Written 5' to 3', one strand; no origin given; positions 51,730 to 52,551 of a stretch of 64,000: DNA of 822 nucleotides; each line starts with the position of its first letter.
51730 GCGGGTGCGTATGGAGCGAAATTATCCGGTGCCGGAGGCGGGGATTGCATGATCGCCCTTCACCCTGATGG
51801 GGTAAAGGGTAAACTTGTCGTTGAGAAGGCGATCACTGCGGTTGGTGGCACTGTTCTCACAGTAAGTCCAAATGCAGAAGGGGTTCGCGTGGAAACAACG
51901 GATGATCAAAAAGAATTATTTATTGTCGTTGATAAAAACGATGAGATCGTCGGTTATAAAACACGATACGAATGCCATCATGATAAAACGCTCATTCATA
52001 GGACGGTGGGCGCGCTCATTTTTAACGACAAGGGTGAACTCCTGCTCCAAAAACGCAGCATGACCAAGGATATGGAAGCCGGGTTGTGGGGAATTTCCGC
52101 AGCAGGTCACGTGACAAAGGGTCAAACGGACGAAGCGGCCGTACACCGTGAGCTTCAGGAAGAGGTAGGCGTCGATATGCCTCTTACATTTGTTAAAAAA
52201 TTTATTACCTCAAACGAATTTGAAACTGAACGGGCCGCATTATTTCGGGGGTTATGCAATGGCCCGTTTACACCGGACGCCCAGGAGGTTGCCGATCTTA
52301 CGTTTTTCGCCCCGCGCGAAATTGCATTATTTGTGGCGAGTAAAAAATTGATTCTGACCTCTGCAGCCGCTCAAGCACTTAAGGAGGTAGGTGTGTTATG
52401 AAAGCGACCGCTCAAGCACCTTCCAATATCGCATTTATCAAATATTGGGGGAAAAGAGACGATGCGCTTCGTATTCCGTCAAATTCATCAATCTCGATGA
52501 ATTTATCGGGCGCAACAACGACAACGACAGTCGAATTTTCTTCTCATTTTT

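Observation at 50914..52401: GHMP kinase fused to an IDI-1-like Nudix domain whose catalytic Cys is replaced by Ala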

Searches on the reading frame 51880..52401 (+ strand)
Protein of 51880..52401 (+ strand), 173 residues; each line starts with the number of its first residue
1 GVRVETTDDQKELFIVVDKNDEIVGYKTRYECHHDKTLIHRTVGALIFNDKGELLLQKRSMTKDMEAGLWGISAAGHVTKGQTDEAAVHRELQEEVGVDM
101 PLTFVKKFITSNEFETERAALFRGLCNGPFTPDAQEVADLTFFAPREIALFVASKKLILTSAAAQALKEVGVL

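Call 4: search_protein_families(library=ncbifam, proteins=[window:51880-52401:+], max_evalue=0.01)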
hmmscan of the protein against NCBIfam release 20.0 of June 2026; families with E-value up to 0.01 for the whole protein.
window:51880-52401:+ (173 aa): 19 families
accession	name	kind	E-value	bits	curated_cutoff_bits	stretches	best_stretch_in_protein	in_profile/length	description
NF002995.0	PRK03759.1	equivalog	2.3e-24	86.1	127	1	9-158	4-160/185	isopentenyl-diphosphate Delta-isomerase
NF011922.0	PRK15393.1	equivalog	5.7e-17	62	152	1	10-149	9-148/182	NUDIX hydrolase YfcD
TIGR02150.1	IPP_isom_1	equivalog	2e-16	60.3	105.8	1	15-108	2-97/159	isopentenyl-diphosphate delta-isomerase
NF041653.1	Nud_hyd_Meth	equivalog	1.1e-11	44.8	300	1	16-127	4-113/170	Nudix hydrolase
TIGR00586.1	mutt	equivalog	2e-09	37.5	97.9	1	45-127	10-89/129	8-oxo-dGTP diphosphatase MutT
NF007834.0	PRK10546.1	equivalog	3.2e-09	36.7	156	1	43-117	6-75/135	pyrimidine (deoxy)nucleoside triphosphate diphosphatase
NF006530.0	PRK08999.1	equivalog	7.7e-09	35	245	1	42-100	8-64/315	Nudix family hydrolase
NF001938.0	PRK00714.1-5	equivalog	1.3e-07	31.2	116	1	36-100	8-76/172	RNA pyrophosphohydrolase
NF008044.0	PRK10776.1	equivalog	1.1e-06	28.6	148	1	46-101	10-63/130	8-oxo-dGTP diphosphatase MutT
NF041652.1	Nud_hyd_Dein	equivalog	2.5e-06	27.8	200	1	32-109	5-84/152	Nudix hydrolase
NF012016.0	PRK15472.1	equivalog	2.6e-05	23.9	95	1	41-113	4-75/141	nucleoside triphosphatase NudI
NF011963.0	PRK15434.1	subfamily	0.00012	21.8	146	1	46-105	23-79/159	GDP-mannose mannosyl hydrolase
NF001937.0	PRK00714.1-4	equivalog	0.00014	21.6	139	1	40-99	8-61/161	RNA pyrophosphohydrolase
NF003787.0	PRK05379.1-4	equivalog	0.00029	19.9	449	1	19-109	188-273/346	bifunctional nicotinamide-nucleotide adenylyltransferase/Nudix hydroxylase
NF001934.0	PRK00714.1-1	equivalog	0.00071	19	241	1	41-99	9-61/176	RNA pyrophosphohydrolase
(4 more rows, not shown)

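Call 5: search_solved_structures(query=window:51880-52401:+, max_evalue=0.001, show_alignments=4)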
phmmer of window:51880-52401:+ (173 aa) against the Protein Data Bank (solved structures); distinct sequences matched with E-value up to 0.001: 24.
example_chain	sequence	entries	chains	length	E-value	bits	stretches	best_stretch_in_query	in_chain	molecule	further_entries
3hyq_A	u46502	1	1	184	8.5e-12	48.5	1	12-101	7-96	Isopentenyl-diphosphate Delta-isomerase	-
1ow2_A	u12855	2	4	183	3.2e-10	43.4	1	18-100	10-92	ISOPENTENYL-DIPHOSPHATE DELTA-ISOMERASE | ISOPENTENYL DIPHOSPHATE DELTA-ISOMERASE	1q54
1hx3_A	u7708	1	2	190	3.5e-10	43.3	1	18-100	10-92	ISOPENTENYL DIPHOSPHATE DELTA-ISOMERASE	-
2fkb_A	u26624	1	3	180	3.6e-10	43.2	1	15-149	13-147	Putative Nudix hydrolase yfcD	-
2b2k_A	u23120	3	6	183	1.1e-09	41.6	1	18-100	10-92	Isopentenyl-diphosphate delta-isomerase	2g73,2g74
1i9a_A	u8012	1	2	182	1.2e-09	41.6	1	18-100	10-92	ISOPENTENYL-DIPHOSPHATE DELTA-ISOMERASE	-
1nfs_A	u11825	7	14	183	1.2e-09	41.6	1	18-100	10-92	ISOPENTENYL-DIPHOSPHATE DELTA-ISOMERASE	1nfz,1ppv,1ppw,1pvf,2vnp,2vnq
1x83_A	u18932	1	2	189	1.2e-09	41.5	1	18-100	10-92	Isopentenyl-diphosphate delta-isomerase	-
1r67_A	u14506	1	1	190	1.2e-09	41.5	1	18-100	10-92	Isopentenyl-diphosphate delta-isomerase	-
1x84_A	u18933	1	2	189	1.3e-09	41.5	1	18-100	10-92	Isopentenyl-diphosphate delta-isomerase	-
1hzt_A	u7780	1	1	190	1.3e-09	41.4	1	18-100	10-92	ISOPENTENYL DIPHOSPHATE DELTA-ISOMERASE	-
2pny_A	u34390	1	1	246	3.5e-09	40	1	11-79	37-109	Isopentenyl-diphosphate Delta-isomerase 2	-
1q27_A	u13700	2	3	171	4.7e-07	33.1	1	14-120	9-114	Putative Nudix hydrolase DR0079 | Putative Nudix hydrolase DR_0079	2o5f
2icj_A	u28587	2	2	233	1.5e-06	31.5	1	12-80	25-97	Isopentenyl-diphosphate delta isomerase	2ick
2dho_A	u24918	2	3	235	1.5e-06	31.4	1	12-80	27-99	Isopentenyl-diphosphate delta-isomerase 1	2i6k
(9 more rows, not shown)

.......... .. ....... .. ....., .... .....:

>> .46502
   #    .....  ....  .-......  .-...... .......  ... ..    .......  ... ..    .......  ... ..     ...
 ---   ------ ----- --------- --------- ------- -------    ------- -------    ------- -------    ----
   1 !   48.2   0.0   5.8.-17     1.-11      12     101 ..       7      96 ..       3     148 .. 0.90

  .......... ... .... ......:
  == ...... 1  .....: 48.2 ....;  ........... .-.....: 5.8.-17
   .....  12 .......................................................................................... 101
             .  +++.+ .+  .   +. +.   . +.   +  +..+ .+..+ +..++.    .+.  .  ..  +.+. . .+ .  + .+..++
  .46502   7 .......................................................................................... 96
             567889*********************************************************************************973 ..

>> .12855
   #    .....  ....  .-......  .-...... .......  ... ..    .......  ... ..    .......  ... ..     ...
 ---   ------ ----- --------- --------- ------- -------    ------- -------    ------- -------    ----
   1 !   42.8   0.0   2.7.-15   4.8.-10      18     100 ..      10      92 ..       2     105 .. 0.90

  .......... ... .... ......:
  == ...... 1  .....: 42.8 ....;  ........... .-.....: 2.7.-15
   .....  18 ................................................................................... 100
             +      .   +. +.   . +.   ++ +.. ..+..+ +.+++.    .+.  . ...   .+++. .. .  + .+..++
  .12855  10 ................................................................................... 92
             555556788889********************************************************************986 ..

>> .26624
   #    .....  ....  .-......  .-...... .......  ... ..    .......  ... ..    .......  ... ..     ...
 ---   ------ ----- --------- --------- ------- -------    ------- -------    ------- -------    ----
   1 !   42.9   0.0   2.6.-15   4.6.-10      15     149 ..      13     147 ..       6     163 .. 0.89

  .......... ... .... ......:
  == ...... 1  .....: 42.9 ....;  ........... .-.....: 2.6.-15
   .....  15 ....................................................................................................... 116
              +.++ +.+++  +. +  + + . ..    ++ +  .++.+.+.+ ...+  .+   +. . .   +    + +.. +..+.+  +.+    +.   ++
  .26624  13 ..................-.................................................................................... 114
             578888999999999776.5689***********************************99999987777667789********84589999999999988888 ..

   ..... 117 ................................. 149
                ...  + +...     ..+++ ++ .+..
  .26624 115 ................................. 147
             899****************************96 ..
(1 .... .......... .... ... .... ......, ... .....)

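Call 18: find_homologous_proteins(query=window:51880-52401:+, max_evalue=0.001)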
Query window:51880-52401:+ (173 aa): 163 proteins with E <= 0.001 among 329 candidates; the best 120 are listed.
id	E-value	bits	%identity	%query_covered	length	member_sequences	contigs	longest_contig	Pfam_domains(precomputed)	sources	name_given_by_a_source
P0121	4.3e-79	282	73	100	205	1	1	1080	PF00293.35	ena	-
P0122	1.4e-74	267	71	100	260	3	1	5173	PF00293.35,PF08544.19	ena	-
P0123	3.7e-58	214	56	98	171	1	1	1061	PF00293.35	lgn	-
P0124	1.9e-57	212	55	98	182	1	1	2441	PF00293.35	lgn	-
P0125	4.4e-57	210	55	100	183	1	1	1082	PF00293.35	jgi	jgi:isopentenyl-diphosphate delta-isomerase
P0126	5.5e-57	210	55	98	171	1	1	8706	PF00293.35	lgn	-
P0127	1.9e-56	208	53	100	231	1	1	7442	PF00293.35,PF08544.19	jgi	-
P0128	6.7e-56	207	54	100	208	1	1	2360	PF00293.35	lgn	-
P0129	3.3e-52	195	54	98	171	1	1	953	PF00293.35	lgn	-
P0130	4.5e-52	194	53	98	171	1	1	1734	PF00293.35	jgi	jgi:isopentenyl-diphosphate delta-isomerase type 1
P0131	7.3e-52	193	53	98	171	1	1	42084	PF00293.35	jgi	jgi:isopentenyl-diphosphate Delta-isomerase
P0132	9.0e-52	193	55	98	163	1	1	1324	PF00293.35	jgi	jgi:isopentenyl-diphosphate delta-isomerase type 1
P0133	5.8e-51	191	54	98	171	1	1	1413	PF00293.35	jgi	jgi:isopentenyl-diphosphate Delta-isomerase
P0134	2.1e-50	189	52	98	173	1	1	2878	PF00293.35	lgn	-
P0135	3.6e-50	188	52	98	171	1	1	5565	PF00293.35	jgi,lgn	jgi:isopentenyldiphosphate isomerase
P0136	3.6e-50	188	48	98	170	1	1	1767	PF00293.35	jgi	jgi:isopentenyl-diphosphate delta-isomerase type 1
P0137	1.5e-49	186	54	96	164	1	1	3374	PF00293.35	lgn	-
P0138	1.2e-48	183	50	97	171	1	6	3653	PF00293.35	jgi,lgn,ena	-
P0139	3.9e-48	181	49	98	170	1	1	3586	PF00293.35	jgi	jgi:isopentenyl-diphosphate delta-isomerase type 1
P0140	4.0e-48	181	63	77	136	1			PF00293.35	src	-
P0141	5.2e-48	181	52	98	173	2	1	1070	PF00293.35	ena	-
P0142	1.0e-47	180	51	97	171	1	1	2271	PF00293.35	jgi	jgi:isopentenyl-diphosphate delta-isomerase type 1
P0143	1.2e-47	180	52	97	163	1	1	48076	PF00293.35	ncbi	-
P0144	1.6e-47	179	52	100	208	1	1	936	PF00293.35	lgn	-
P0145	6.1e-47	177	51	96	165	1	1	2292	PF00293.35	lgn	-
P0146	6.7e-47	177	50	97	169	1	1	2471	PF00293.35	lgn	-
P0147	7.5e-47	177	51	96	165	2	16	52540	PF00293.35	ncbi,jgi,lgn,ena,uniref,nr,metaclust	ncbi:hypothetical protein A2866_03050 [Candidatus Roizmanbacteria bacterium RIFCSPHIGHO2_01_FULL_39_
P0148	1.4e-46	176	53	96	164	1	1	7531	PF00293.35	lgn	-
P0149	2.1e-46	176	48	98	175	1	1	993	PF00293.35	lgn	-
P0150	3.4e-46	175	49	98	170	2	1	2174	PF00293.35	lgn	-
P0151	4.5e-46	175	49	99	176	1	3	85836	PF00293.35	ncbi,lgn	-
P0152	5.1e-46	174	48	98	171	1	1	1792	PF00293.35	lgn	-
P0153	6.5e-46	174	51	96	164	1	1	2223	PF00293.35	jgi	jgi:isopentenyl-diphosphate delta-isomerase type 1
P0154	1.3e-45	173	49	97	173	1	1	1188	PF00293.35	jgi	jgi:isopentenyl-diphosphate Delta-isomerase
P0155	2.0e-45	173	50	98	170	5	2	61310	PF00293.35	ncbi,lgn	-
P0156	5.1e-45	171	48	99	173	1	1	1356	PF00293.35,PF14815.13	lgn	-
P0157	5.4e-45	171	46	98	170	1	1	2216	PF00293.35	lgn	-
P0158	6.2e-45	171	50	100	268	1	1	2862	PF00293.35,PF08544.19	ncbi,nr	ncbi:NUDIX domain-containing protein, partial [Candidatus Gottesmanbacteria bacterium]|nr:NUDIX doma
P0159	7.5e-45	171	49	97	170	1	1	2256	PF00293.35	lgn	-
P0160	8.3e-45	171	50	96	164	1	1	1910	PF00293.35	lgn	-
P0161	9.0e-45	170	50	96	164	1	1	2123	PF00293.35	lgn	-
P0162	1.2e-44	170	55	84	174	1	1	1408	PF00293.35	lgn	-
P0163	1.2e-44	170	52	98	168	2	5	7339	PF00293.35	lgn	-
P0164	2.3e-44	169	49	95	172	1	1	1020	PF00293.35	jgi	jgi:isopentenyl-diphosphate delta-isomerase type 1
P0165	3.2e-44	169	49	98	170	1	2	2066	PF00293.35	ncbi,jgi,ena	-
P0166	3.8e-44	168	50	96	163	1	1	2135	PF00293.35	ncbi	-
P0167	6.3e-44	168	50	96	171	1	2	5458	PF00293.35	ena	-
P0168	7.0e-44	168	52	96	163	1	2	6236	PF00293.35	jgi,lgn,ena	-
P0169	8.0e-44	167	49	98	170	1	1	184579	PF00293.35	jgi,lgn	jgi:isopentenyl-diphosphate delta-isomerase type 1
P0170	9.7e-44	167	48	97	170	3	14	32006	PF00293.35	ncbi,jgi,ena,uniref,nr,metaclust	ncbi:hypothetical protein A2973_02615 [Candidatus Gottesmanbacteria bacterium RIFCSPLOWO2_01_FULL_49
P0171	1.0e-43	167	48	96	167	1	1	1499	PF00293.35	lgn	-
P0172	1.1e-43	167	47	98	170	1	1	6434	PF00293.35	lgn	-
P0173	1.1e-43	167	50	96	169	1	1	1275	PF00293.35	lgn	-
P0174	1.2e-43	167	50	98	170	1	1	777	PF00293.35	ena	-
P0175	1.4e-43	167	70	65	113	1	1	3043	PF00293.35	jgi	jgi:8-oxo-dGTP pyrophosphatase MutT (NUDIX family)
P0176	1.5e-43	166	47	98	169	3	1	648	PF00293.35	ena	-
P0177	1.5e-43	166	48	98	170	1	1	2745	PF00293.35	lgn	-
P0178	1.7e-43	166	47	98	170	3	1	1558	PF00293.35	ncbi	-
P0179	1.8e-43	166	56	84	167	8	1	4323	PF00293.35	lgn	-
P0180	1.8e-43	166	49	99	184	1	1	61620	PF00293.35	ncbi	-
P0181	1.8e-43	166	51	97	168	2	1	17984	PF00293.35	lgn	-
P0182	4.8e-43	165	49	96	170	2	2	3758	PF00293.35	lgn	-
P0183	4.8e-43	165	46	99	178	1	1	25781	PF00293.35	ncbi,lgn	-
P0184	4.8e-43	165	48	96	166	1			PF00293.35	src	-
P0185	6.8e-43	164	48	98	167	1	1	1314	PF00293.35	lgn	-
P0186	8.2e-43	164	53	82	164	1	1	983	PF00293.35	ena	-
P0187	9.0e-43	164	51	96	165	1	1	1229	PF00293.35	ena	-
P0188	1.2e-42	164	47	99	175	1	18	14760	PF00293.35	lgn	-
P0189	2.6e-42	162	49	98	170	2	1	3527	PF00293.35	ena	-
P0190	3.5e-42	162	55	78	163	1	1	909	PF00293.35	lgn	-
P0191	7.0e-42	161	46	96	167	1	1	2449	PF00293.35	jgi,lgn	-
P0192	1.6e-41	160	48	96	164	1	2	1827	PF00293.35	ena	-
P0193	1.8e-41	160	48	97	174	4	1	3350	PF00293.35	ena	-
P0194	1.9e-41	160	50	96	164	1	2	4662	PF00293.35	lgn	-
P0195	2.7e-41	159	46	98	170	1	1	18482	PF00293.35,PF14815.13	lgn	-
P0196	5.7e-41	158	67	61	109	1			PF00293.35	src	-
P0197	7.9e-41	158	49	96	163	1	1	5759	PF00293.35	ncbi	-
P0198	8.3e-41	158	47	94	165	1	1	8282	PF00293.35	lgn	-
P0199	1.0e-40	157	48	96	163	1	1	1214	PF00293.35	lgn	-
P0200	1.1e-40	157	51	96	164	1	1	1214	PF00293.35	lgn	-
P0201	2.2e-40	156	45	96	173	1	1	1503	PF00293.35,PF14815.13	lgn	-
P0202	2.3e-40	156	48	96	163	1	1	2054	PF00293.35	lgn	-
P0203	2.6e-40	156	48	96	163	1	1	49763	PF00293.35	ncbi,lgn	-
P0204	4.4e-40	155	46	96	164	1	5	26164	PF00293.35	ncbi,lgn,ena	ncbi:MAG: NUDIX domain-containing protein [Patescibacteria group bacterium]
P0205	6.4e-40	155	47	98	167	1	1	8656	PF00293.35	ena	-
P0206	6.5e-40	155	48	96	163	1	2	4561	PF00293.35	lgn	-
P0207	7.2e-40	154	48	96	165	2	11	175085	PF00293.35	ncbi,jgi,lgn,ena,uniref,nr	ncbi:hypothetical protein A2774_04630 [Candidatus Roizmanbacteria bacterium RIFCSPHIGHO2_01_FULL_39_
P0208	8.0e-40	154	49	96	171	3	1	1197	PF00293.35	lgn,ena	-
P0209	1.1e-39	154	47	96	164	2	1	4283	PF00293.35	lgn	-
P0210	1.1e-39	154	46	98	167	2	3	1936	PF00293.35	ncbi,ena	ncbi:MAG: NUDIX domain-containing protein [Patescibacteria group bacterium]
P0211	1.2e-39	154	49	96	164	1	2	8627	PF00293.35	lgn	-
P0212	2.1e-39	153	45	98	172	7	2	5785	PF00293.35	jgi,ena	-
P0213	3.6e-39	152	48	96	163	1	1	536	PF00293.35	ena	-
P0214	3.8e-39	152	51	84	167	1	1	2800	PF00293.35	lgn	-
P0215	9.5e-39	151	48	98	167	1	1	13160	PF00293.35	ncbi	-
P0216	1.1e-38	151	44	98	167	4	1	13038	PF00293.35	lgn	-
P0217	1.1e-38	151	47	98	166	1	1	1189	PF00293.35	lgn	-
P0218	1.2e-38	151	49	96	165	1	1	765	PF00293.35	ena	-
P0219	2.5e-38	149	46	98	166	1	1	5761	PF00293.35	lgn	-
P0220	2.5e-38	149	48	96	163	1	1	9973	PF00293.35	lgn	-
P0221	2.8e-38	149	44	98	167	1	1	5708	PF00293.35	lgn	-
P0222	4.6e-38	149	46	98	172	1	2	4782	PF00293.35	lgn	-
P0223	1.1e-37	147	45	96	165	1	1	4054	PF00293.35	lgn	-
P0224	1.4e-37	147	49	83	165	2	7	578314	PF00293.35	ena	-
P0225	2.6e-37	146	47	96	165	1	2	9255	PF00293.35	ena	-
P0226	5.5e-37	145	47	86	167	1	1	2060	PF00293.35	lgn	-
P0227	6.4e-37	145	47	97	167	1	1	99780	PF00293.35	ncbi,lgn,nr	ncbi:NUDIX domain-containing protein [Candidatus Roizmanbacteria bacterium]|nr:NUDIX domain-containi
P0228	6.6e-37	145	49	82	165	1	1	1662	PF00293.35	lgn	-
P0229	1.0e-36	144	45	96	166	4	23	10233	PF00293.35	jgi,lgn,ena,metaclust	metaclust:\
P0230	1.8e-36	143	46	88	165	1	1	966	PF00293.35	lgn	-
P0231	2.5e-36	143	51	82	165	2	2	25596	PF00293.35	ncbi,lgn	-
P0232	2.6e-36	143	47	96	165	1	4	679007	PF00293.35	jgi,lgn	jgi:isopentenyl-diphosphate delta-isomerase type 1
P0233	9.9e-36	141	47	96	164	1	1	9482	PF00293.35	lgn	-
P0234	2.3e-35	140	44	98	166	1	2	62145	PF00293.35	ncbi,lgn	-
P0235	3.4e-35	139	47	92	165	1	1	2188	PF00293.35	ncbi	-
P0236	2.0e-34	137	48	82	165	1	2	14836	PF00293.35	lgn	-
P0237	7.5e-34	135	42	98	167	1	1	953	PF00293.35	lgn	-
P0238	1.4e-33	134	48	82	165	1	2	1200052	PF00293.35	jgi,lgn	jgi:isopentenyl-diphosphate delta-isomerase type 1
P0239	3.1e-33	133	60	58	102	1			PF00293.35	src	-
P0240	1.4e-31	128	50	61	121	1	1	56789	PF00293.35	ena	-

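Call 20: find_encoding_contigs(protein=P0238, flank=10000, max_places=2)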
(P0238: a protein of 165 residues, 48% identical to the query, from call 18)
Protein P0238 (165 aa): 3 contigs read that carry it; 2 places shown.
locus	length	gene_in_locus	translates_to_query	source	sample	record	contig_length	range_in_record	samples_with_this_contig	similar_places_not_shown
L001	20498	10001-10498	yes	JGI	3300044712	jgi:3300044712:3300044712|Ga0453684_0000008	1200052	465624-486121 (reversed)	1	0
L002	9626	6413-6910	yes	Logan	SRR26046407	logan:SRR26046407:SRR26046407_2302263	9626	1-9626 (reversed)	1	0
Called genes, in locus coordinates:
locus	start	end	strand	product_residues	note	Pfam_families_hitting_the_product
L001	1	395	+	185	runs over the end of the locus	-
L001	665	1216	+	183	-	-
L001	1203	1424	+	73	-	PF18901:DUF5657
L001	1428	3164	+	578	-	-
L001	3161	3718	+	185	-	PF07638:Sigma70_ECF, PF04542:Sigma70_r2, PF08281:Sigma70_r4_2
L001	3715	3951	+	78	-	-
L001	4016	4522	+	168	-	-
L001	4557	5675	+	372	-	PF00368:HMG-CoA_red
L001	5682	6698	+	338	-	PF01154:HMG_CoA_synt_N (weak), PF08540:HMG_CoA_synt_C (faint), PF08541:ACP_syn_III_C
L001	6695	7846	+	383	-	PF00108:Thiolase_N, PF00109:ketoacyl-synt (weak), PF08545:ACP_syn_III (weak), PF22691:Thiolase_C_1, PF02803:Thiolase_C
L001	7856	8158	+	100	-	PF01796:OB_ChsH2_C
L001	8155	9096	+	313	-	PF00288:GHMP_kinases_N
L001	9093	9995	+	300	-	PF00288:GHMP_kinases_N, PF08544:GHMP_kinases_C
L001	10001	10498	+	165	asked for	PF00293:NUDIX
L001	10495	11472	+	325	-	PF22700:MVD-like_N, PF18376:MDD_C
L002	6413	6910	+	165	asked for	PF00293:NUDIX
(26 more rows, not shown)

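Call 21: find_encoding_contigs(protein=P0147, flank=10000, max_places=2)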
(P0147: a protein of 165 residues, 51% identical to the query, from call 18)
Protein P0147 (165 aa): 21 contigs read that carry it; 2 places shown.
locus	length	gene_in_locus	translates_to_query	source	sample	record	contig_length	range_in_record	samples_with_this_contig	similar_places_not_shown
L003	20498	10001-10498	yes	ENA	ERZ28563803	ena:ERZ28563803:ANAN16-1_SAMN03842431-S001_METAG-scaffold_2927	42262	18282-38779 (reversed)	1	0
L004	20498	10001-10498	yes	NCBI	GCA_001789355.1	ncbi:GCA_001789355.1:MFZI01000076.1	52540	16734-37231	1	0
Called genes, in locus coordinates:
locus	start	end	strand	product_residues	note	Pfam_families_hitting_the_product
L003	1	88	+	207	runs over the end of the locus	-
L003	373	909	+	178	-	-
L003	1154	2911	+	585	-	-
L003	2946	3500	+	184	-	PF04542:Sigma70_r2, PF08281:Sigma70_r4_2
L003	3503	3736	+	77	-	-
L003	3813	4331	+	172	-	-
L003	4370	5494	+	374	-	PF00368:HMG-CoA_red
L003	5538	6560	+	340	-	PF08541:ACP_syn_III_C (weak), PF08540:HMG_CoA_synt_C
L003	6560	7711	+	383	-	-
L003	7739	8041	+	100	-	PF01796:OB_ChsH2_C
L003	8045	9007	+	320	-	PF00288:GHMP_kinases_N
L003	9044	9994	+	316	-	PF00288:GHMP_kinases_N, PF08544:GHMP_kinases_C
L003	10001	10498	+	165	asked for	PF00293:NUDIX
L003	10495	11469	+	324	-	PF22700:MVD-like_N, PF00288:GHMP_kinases_N (weak), PF18376:MDD_C, PF21433:M3K_C (weak)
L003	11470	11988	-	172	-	PF18895:T4SS_pilin (weak)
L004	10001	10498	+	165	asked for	PF00293:NUDIX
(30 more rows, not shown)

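Call 27: search_protein_families(library=ncbifam, alignment_id=A1, max_evalue=0.00001)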
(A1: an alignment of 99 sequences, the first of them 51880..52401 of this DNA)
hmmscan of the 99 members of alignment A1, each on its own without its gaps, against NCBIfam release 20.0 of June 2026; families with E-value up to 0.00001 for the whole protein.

A. member 1, window:51880-52401:+ (173 aa): 10 families
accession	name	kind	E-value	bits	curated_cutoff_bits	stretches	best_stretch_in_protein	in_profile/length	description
NF002995.0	PRK03759.1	equivalog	2.3e-24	86.1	127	1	9-158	4-160/185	isopentenyl-diphosphate Delta-isomerase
NF011922.0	PRK15393.1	equivalog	5.7e-17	62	152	1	10-149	9-148/182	NUDIX hydrolase YfcD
TIGR02150.1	IPP_isom_1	equivalog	2e-16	60.3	105.8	1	15-108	2-97/159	isopentenyl-diphosphate delta-isomerase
NF041653.1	Nud_hyd_Meth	equivalog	1.1e-11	44.8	300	1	16-127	4-113/170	Nudix hydrolase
TIGR00586.1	mutt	equivalog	2e-09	37.5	97.9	1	45-127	10-89/129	8-oxo-dGTP diphosphatase MutT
NF007834.0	PRK10546.1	equivalog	3.2e-09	36.7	156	1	43-117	6-75/135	pyrimidine (deoxy)nucleoside triphosphate diphosphatase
NF006530.0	PRK08999.1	equivalog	7.7e-09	35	245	1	42-100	8-64/315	Nudix family hydrolase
NF001938.0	PRK00714.1-5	equivalog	1.3e-07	31.2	116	1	36-100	8-76/172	RNA pyrophosphohydrolase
NF008044.0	PRK10776.1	equivalog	1.1e-06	28.6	148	1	46-101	10-63/130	8-oxo-dGTP diphosphatase MutT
NF041652.1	Nud_hyd_Dein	equivalog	2.5e-06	27.8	200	1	32-109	5-84/152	Nudix hydrolase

B. families by the number of members that match (of 99 scanned): 20 families
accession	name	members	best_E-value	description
NF002995.0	PRK03759.1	99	1.4e-31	isopentenyl-diphosphate Delta-isomerase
NF011922.0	PRK15393.1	99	2.7e-30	NUDIX hydrolase YfcD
TIGR02150.1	IPP_isom_1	99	1e-27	isopentenyl-diphosphate delta-isomerase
NF041653.1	Nud_hyd_Meth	99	3.5e-22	Nudix hydrolase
NF006530.0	PRK08999.1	91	5.8e-14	Nudix family hydrolase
NF001938.0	PRK00714.1-5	88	8.1e-11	RNA pyrophosphohydrolase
NF041652.1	Nud_hyd_Dein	78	2.3e-13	Nudix hydrolase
NF007834.0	PRK10546.1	69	1.2e-11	pyrimidine (deoxy)nucleoside triphosphate diphosphatase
TIGR00586.1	mutt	62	1.5e-11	8-oxo-dGTP diphosphatase MutT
NF012016.0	PRK15472.1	51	2.2e-11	nucleoside triphosphatase NudI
NF006961.0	PRK09438.1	44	4.5e-11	dihydroneopterin triphosphate diphosphatase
NF008044.0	PRK10776.1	27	1e-08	8-oxo-dGTP diphosphatase MutT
NF001299.0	PRK00241.1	20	3.2e-09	NAD(+) diphosphatase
NF011963.0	PRK15434.1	8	1.5e-06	GDP-mannose mannosyl hydrolase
NF008736.0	PRK11762.1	7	3.4e-08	ADP compounds hydrolase NudE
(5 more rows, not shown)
